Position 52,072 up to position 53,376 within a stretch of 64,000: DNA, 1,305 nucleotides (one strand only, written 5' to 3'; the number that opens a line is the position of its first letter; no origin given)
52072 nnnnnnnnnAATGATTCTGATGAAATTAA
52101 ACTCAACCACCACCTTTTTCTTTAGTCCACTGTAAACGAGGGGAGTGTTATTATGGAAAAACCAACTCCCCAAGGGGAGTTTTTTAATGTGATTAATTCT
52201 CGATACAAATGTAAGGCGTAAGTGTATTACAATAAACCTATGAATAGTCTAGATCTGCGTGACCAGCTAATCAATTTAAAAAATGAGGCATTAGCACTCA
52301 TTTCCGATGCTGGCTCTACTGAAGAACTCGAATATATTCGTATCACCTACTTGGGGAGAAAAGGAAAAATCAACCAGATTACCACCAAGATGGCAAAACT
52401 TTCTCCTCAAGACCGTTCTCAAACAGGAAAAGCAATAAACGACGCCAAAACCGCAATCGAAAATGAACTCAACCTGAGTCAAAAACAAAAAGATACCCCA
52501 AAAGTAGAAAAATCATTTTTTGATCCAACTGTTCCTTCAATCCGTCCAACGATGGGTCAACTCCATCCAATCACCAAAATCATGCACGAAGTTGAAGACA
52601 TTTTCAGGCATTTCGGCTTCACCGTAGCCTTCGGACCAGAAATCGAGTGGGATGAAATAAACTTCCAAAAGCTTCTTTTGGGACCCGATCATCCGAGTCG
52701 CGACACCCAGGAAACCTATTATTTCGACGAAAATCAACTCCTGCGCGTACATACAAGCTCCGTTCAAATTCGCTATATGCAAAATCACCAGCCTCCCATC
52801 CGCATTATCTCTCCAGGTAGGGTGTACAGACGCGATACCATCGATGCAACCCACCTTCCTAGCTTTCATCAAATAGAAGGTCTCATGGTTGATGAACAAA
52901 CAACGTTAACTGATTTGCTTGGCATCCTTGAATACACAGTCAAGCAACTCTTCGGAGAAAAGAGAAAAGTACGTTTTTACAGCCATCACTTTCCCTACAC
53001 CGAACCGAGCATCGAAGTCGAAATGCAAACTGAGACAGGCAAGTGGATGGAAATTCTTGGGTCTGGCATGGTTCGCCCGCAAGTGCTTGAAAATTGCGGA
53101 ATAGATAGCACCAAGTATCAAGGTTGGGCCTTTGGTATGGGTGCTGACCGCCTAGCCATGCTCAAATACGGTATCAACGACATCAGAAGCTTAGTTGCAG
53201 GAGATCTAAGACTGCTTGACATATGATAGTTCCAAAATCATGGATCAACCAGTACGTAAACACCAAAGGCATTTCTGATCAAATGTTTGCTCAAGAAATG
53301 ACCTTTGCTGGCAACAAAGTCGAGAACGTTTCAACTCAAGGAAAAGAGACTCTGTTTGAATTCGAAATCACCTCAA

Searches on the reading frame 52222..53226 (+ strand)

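Call 6: search_protein_families(library=pfam, proteins=[window:52222-53226:+])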
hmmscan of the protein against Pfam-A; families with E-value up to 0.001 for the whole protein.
window:52222-53226:+ (334 aa): 2 families
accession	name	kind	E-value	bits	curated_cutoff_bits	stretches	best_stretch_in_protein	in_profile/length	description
PF01409.25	tRNA-synt_2d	-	1.1e-90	303.9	19.8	1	101-332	3-243/246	tRNA synthetases class II core domain (F)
PF02912.23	Phe_tRNA-synt_N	-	5.6e-16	58.7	22.3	1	32-88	2-58/69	Aminoacyl tRNA synthetase class II, N-terminal domain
